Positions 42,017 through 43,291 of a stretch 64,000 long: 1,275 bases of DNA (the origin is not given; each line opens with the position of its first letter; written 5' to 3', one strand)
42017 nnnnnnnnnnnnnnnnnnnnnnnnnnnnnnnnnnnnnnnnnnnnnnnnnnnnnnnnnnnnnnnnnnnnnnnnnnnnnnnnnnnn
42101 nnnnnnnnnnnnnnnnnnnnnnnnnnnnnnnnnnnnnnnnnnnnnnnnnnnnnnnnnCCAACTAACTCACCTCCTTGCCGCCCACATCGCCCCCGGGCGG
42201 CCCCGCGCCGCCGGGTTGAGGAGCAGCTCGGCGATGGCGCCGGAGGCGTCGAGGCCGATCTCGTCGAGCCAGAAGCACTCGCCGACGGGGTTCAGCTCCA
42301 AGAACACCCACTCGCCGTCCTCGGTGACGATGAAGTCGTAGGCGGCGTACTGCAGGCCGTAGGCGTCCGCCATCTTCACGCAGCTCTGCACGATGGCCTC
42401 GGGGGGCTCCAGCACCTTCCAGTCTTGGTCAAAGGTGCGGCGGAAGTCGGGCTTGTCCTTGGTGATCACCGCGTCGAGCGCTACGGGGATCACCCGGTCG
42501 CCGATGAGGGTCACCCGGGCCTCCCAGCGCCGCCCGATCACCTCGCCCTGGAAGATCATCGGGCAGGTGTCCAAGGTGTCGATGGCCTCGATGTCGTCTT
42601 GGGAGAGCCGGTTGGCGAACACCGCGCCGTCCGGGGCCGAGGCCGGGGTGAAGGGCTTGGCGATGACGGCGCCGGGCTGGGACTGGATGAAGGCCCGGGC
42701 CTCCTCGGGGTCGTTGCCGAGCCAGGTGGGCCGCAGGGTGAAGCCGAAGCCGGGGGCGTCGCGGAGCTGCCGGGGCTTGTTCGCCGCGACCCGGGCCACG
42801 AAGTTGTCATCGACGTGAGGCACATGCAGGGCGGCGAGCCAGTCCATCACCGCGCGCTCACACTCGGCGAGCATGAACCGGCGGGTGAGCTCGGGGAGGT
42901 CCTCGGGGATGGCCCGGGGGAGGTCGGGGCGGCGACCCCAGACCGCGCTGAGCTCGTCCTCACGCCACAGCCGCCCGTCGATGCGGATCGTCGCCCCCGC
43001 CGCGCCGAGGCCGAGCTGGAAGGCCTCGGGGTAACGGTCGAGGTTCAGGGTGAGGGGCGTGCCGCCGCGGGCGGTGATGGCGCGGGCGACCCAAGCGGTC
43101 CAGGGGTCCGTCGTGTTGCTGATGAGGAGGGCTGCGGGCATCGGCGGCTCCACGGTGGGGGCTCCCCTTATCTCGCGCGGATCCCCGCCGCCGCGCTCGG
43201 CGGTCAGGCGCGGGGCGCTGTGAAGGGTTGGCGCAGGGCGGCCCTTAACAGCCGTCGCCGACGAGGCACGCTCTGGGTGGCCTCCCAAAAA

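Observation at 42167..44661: Microviridin-class graspetide (RiPP) locus: an ATP-grasp ligase divergent from four tandem precursor genes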

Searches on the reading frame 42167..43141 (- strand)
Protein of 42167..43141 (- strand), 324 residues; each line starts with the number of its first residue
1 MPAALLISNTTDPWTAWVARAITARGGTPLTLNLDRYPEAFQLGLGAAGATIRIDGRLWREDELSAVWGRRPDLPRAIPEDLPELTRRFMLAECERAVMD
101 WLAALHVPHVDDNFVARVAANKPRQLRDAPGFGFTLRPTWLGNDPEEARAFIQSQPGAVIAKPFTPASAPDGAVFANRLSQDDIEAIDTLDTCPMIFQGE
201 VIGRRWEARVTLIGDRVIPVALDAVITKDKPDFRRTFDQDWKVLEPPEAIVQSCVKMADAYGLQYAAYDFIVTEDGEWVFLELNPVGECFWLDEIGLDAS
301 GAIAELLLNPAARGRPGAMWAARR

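Call 3: search_protein_families(library=pfam, proteins=[window:42167-43141:-], max_evalue=0.1)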
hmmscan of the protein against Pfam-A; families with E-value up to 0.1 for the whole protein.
window:42167-43141:- (324 aa): 2 families
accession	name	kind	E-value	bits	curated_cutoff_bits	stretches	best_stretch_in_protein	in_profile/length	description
PF21068.3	ATPgraspMvdD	-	1.5e-10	41.7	27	1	5-112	3-116/121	MvdD pre-ATP grasp domain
PF18299.6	R2K_2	-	0.011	16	26.2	1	237-285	83-130/147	ATP-grasp domain, R2K clade family 2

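Call 4: search_protein_families(library=ncbifam, proteins=[window:42167-43141:-], max_evalue=0.1)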
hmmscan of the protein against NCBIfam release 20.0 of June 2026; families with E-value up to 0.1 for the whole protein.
window:42167-43141:- (324 aa): 6 families
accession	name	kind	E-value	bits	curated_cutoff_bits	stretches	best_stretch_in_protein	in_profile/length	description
TIGR04184.1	ATPgraspMvdD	equivalog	1.4e-51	175.6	475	1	16-309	14-321/321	MvdD family ATP-grasp ribosomal peptide maturase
TIGR04187.1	GRASP_SAV_5884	subfamily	9.5e-46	156.4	350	1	5-307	3-311/312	ATP-grasp ribosomal peptide maturase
TIGR04185.1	ATPgraspMvdC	equivalog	6.8e-44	150.3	425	1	5-308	2-317/318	MvdC family ATP-grasp ribosomal peptide maturase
TIGR04192.1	GRASP_w_spasm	equivalog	5.2e-07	29.3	230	1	173-288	181-298/318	grasp-with-spasm system ATP-grasp peptide maturase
TIGR00768.1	rimK_fam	subfamily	0.045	13.1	143.4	0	207-287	177-255/276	RimK family alpha-L-glutamate ligase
TIGR04356.1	grasp_GAK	hypoth_equivalog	0.055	12.5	300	1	241-304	217-280/287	GAK system ATP-grasp enzyme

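Call 10: search_solved_structures(query=window:42167-43141:-, max_evalue=0.01, show_alignments=1)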
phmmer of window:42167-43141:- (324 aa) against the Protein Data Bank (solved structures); distinct sequences matched with E-value up to 0.01: 6.
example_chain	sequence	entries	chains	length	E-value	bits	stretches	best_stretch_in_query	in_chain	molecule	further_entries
5ig9_A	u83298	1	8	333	2e-35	125.9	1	17-313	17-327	ATP grasp ligase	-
5ig8_A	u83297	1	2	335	1.5e-31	113.2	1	4-312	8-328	ATP grasp ligase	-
7m4s_A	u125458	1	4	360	9.5e-31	110.6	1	4-308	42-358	AMdnB protein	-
7mgv_A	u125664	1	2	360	1.2e-29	106.9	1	4-313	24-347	CdnC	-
7drm_A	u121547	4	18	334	4.9e-16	62.2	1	9-287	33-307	ATP-grasp domain-containing protein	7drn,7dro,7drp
9bou_A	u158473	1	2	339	3.3e-13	52.9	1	52-314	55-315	MvdD-like pre-ATP grasp domain-containing protein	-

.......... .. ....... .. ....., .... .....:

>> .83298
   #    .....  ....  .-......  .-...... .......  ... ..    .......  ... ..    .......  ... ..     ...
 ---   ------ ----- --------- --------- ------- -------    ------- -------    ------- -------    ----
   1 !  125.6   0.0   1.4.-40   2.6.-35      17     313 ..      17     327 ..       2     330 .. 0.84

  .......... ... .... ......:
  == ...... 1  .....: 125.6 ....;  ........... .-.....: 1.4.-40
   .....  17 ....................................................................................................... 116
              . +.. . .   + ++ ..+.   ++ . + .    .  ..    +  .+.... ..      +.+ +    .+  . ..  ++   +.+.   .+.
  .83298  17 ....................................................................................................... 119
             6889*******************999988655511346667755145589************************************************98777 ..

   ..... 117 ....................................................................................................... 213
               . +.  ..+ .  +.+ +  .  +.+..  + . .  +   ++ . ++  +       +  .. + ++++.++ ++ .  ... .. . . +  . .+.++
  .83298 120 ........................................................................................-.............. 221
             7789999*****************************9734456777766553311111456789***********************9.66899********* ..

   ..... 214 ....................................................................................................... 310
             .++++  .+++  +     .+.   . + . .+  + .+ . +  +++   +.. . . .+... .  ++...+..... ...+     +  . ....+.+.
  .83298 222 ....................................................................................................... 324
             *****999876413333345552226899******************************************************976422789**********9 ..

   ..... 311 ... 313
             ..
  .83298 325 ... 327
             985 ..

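Call 14: find_homologous_proteins(query=window:42167-43141:-, max_evalue=1e-20)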
Query window:42167-43141:- (324 aa): 7 proteins with E <= 1e-20 among 8000 candidates.
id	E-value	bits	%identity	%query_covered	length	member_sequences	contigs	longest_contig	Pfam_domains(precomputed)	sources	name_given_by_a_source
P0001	1.0e-202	691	93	100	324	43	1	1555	PF21068.4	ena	-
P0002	2.4e-114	400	60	97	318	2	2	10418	PF21068.4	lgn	-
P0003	4.4e-109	383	59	97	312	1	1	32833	PF21068.4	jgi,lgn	-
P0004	7.0e-107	376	60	97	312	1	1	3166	PF21068.4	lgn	-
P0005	1.5e-29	122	35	90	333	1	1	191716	PF21068.4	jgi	jgi:glutathione synthase/RimK-type ligase-like ATP-grasp enzyme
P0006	7.0e-27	113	34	94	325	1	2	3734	PF21068.4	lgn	-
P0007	3.4e-23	101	35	95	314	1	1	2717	PF21068.4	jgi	-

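Call 15: find_encoding_contigs(protein=P0003, flank=10000, max_places=3)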
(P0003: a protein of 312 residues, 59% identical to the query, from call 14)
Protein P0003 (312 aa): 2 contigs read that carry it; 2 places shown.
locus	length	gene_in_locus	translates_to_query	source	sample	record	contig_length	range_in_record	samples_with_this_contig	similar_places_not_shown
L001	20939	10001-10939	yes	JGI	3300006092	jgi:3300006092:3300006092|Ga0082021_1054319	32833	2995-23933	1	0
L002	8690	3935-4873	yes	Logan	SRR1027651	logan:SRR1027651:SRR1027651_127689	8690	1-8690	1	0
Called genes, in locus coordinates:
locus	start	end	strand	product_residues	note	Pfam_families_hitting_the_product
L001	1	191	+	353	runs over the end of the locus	PF03062:MBOAT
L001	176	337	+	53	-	-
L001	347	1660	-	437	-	-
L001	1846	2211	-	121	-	-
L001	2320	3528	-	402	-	PF13229:Beta_helix (weak)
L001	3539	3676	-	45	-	-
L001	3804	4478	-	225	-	-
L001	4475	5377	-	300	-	PF01040:UbiA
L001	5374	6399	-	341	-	-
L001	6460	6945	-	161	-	PF22091:DUF6941 (weak)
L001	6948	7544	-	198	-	PF01381:HTH_3 (weak), PF13560:HTH_31 (weak)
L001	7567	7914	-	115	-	PF09907:HigB_toxin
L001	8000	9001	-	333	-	PF21068:ATPgraspMvdD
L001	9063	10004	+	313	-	-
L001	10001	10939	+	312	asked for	PF21068:ATPgraspMvdD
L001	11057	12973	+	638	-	PF13529:Peptidase_C39_2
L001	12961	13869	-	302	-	PF05013:FGase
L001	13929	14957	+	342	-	PF01008:IF-2B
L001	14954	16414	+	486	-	PF00282:Pyridoxal_deC, PF00155:Aminotran_1_2 (weak), PF00266:Aminotran_5 (weak)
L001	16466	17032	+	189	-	-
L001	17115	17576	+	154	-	-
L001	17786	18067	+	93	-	-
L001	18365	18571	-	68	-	-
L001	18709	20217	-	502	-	PF13506:Glyco_transf_21, PF00535:Glycos_transf_2, PF13641:Glyco_tranf_2_3, PF13632:Glyco_trans_2_3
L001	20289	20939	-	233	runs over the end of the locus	-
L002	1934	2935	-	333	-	PF21068:ATPgraspMvdD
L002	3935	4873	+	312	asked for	PF21068:ATPgraspMvdD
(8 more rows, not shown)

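Call 16: find_encoding_contigs(protein=P0002, flank=10000, max_places=3)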
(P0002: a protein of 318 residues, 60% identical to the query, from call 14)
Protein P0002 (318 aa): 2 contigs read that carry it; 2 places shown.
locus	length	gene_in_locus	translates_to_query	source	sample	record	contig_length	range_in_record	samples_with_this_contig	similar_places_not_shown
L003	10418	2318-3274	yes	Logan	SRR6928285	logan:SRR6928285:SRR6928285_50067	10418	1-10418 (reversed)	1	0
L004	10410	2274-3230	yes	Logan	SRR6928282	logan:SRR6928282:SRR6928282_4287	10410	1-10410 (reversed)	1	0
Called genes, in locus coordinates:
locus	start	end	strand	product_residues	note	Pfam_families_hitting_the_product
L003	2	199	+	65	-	?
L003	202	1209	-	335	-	PF21068:ATPgraspMvdD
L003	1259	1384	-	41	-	-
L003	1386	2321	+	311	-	-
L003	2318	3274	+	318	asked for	PF21068:ATPgraspMvdD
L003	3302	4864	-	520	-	PF13229:Beta_helix (faint), PF02415:Chlam_PMP (faint)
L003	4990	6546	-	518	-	PF00486:Trans_reg_C, PF13424:TPR_12 (faint)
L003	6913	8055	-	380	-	-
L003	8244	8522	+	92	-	-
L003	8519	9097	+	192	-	-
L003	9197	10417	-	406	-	?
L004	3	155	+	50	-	?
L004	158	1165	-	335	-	PF21068:ATPgraspMvdD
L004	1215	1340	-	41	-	-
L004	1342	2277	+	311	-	-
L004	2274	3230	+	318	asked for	PF21068:ATPgraspMvdD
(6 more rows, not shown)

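Call 17: find_encoding_contigs(protein=P0004, flank=5000, max_places=3)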
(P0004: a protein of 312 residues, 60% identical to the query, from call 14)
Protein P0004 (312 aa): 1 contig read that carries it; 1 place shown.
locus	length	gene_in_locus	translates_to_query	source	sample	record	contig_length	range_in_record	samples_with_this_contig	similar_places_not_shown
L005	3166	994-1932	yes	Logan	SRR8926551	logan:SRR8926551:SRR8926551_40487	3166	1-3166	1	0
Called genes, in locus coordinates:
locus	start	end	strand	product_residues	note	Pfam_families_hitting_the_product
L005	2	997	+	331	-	?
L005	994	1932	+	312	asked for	PF21068:ATPgraspMvdD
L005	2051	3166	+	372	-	?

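Call 29: find_related_loci(query=A2, collection=genome_contigs, flank=10000)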
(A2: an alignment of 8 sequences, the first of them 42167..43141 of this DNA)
Query A2 (324 aa) in genome_contigs; peptide patterns used: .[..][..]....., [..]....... (x = any residue, [..] = any of these).
70 stretches matched a pattern; 48 encode a relative of the query (tblastn E <= 1e-3); 47 distinct loci.
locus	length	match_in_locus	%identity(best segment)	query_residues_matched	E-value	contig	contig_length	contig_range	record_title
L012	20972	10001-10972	94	1-324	0e+0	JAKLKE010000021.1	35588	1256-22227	MAG: Myxococcota bacterium isolate MAG.430 MAG.430-NODE_21_length_35588_cov_4.758272, whole genome shotgun sequence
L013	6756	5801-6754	91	1-318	0e+0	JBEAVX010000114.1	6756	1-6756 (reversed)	MAG: Pseudomonadota bacterium isolate NASQAN2011_262_B_bin.21 scaffold_353557, whole genome shotgun sequence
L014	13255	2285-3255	94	1-324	2e-173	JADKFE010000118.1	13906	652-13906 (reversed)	MAG: Deltaproteobacteria bacterium isolate Rand_18-Q3-R56-63_MAXAC.001 tig00067045-10-139500, whole genome shotgun seque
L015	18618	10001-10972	93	1-324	0e+0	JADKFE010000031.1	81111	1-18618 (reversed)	MAG: Deltaproteobacteria bacterium isolate Rand_18-Q3-R56-63_MAXAC.001 tig00008924-10-810310, whole genome shotgun seque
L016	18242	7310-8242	30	5-307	3e-28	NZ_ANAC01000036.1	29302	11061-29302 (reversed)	Nocardiopsis alba DSM 43377 contig_36, whole genome shotgun sequence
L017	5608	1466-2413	29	5-312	3e-27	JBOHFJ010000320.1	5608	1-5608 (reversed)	MAG: Pseudonocardiaceae bacterium isolate SE1533_metabat2.bin.3_sub NODE_811_length_5608_cov_1.500274, whole genome shot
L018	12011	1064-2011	30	5-312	8e-29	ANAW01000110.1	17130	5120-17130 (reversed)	Nocardiopsis synnemataformans DSM 44143 contig_110, whole genome shotgun sequence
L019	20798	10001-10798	32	50-312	3e-26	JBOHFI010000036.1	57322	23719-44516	MAG: Pseudonocardiaceae bacterium isolate SE1533_metabat2.bin.6 NODE_121_length_57322_cov_11.829058, whole genome shotgu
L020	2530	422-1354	29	5-307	4e-26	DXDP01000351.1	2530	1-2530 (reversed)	MAG TPA_asm: Candidatus Nocardiopsis merdipullorum isolate ChiHjej10B9-18110 ChiHjej10B9M5__C253526_L2530_SAMN08009864,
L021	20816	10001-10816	29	39-307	3e-25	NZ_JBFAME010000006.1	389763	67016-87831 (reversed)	Nocardiopsis sp. NPDC049922 NPDC049922_51_C8.ctg-0006, whole genome shotgun sequence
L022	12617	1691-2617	30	12-313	1e-22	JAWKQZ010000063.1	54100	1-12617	MAG: Nannocystaceae bacterium isolate BC1.173 BC1.173.fa-63, whole genome shotgun sequence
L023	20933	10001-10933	30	5-307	7e-22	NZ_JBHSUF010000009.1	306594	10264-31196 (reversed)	Nocardiopsis tropica strain JCM 10877 GCM70026985_76, whole genome shotgun sequence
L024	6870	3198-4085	27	18-307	9e-22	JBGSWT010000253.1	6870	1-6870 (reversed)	MAG: Pseudonocardiaceae bacterium isolate JTS-RE47 k141_4288183, whole genome shotgun sequence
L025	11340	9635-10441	29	62-324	2e-21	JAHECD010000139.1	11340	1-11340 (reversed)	MAG: Rubrivivax sp. isolate Ww161 NODE_13080_length_11340_cov_5.538105, whole genome shotgun sequence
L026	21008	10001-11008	26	5-324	2e-21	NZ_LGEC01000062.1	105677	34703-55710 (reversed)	Nocardiopsis sp. NRRL B-16309 P441contig17.3, whole genome shotgun sequence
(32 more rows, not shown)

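Call 66: predict_structure(alignment_id=A3)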
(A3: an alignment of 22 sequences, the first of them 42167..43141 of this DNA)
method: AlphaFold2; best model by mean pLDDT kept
length: 324 residues; sequences in the alignment: 22
mean_pLDDT: 89.1   pTM: 0.87
mean pLDDT of the five models: 89.1, 88.9, 88.1, 88.0, 87.8
residues with pLDDT >= 90: 231; 70-90: 68; 50-70: 15; < 50: 10
segments of 3 or more residues with pLDDT < 50: 167-170, 319-324
pLDDT, mean of each block of 10 residues (from residue 1): 91 91 98 92 94 95 93 76 94 91 92 88 94 97 95 95 67 79 91 91 93 95 82 76 95 96 94 96 85 92 96 66 43
secondary structure, 60 per line:
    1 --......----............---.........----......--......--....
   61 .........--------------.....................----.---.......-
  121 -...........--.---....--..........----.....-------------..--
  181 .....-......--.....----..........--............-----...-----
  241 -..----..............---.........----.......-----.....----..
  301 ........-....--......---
elements in order: E3-8 H13-24 E28-33 E41-46 E49-54 E57-60 E64-69 H84-104 H113-119 H122-132 E139-142 H145-154 E159-163 H181-185 H187-192 E195-199 E204-213 E216-223 H224-227 H248-261 E265-273 E278-284 H290-294 H299-308 H310-313 H316-321

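Call 68: fold_search(model_id=the predicted structure, library=pdb)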
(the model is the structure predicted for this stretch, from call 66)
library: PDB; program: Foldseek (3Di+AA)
matches with E <= 10: 1525; with E <= 0.001: 740
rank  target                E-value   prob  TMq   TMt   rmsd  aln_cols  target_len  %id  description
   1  5ig9_G                7.2e-29  1.00  0.85  0.88   4.1       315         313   28  Crystal structure of macrocyclase MdnC bound with precursor peptide MdnA from Microcystis aeruginosa MRC (released 2016-09-21)
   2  5ig9_D                1.5e-28  1.00  0.83  0.87   2.9       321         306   27  Crystal structure of macrocyclase MdnC bound with precursor peptide MdnA from Microcystis aeruginosa MRC (released 2016-09-21)
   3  5ig9_C                1.7e-28  1.00  0.85  0.88   3.9       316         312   28  Crystal structure of macrocyclase MdnC bound with precursor peptide MdnA from Microcystis aeruginosa MRC (released 2016-09-21)
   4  5ig9_E                1.7e-28  1.00  0.84  0.87   4.2       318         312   29  Crystal structure of macrocyclase MdnC bound with precursor peptide MdnA from Microcystis aeruginosa MRC (released 2016-09-21)
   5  5ig9_F                2.3e-28  1.00  0.84  0.90   2.4       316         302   27  Crystal structure of macrocyclase MdnC bound with precursor peptide MdnA from Microcystis aeruginosa MRC (released 2016-09-21)
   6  5ig9_H                6.6e-28  1.00  0.83  0.87   3.0       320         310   27  Crystal structure of macrocyclase MdnC bound with precursor peptide MdnA from Microcystis aeruginosa MRC (released 2016-09-21)
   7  5ig9_B                1.0e-27  1.00  0.83  0.88   2.8       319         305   27  Crystal structure of macrocyclase MdnC bound with precursor peptide MdnA from Microcystis aeruginosa MRC (released 2016-09-21)
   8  5ig9_A                2.8e-27  1.00  0.82  0.84   4.7       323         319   28  Crystal structure of macrocyclase MdnC bound with precursor peptide MdnA from Microcystis aeruginosa MRC (released 2016-09-21)
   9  7mgv_A                1.0e-26  1.00  0.83  0.80   4.9       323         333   29  Chryseobacterium gregarium RiPP-associated ATP-grasp ligase in complex with ADP, and a leader and core peptide (released 2021-06-23)
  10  7m4s_A                1.9e-26  1.00  0.81  0.85   2.8       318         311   29  Crystal structure of macrocyclase AMdnB from Anabaena sp. PCC 7120 (released 2021-11-03)
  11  7m4s_B                2.7e-26  1.00  0.81  0.84   2.9       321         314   30  Crystal structure of macrocyclase AMdnB from Anabaena sp. PCC 7120 (released 2021-11-03)
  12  5ig8_A                2.2e-25  1.00  0.79  0.83   3.9       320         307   28  Crystal structure of macrocyclase MdnB from Microcystis aeruginosa MRC (released 2016-09-21)
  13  7m4s_C                5.1e-24  1.00  0.77  0.84   4.7       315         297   29  Crystal structure of macrocyclase AMdnB from Anabaena sp. PCC 7120 (released 2021-11-03)
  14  7m4s_D                3.3e-23  1.00  0.77  0.85   3.1       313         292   29  Crystal structure of macrocyclase AMdnB from Anabaena sp. PCC 7120 (released 2021-11-03)
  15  9bou_A                6.0e-22  1.00  0.77  0.85   3.4       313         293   23  Crystal structure of ATP-grasp ligase PruB from Streptomyces coelicolor A3(2) (released 2024-12-18)
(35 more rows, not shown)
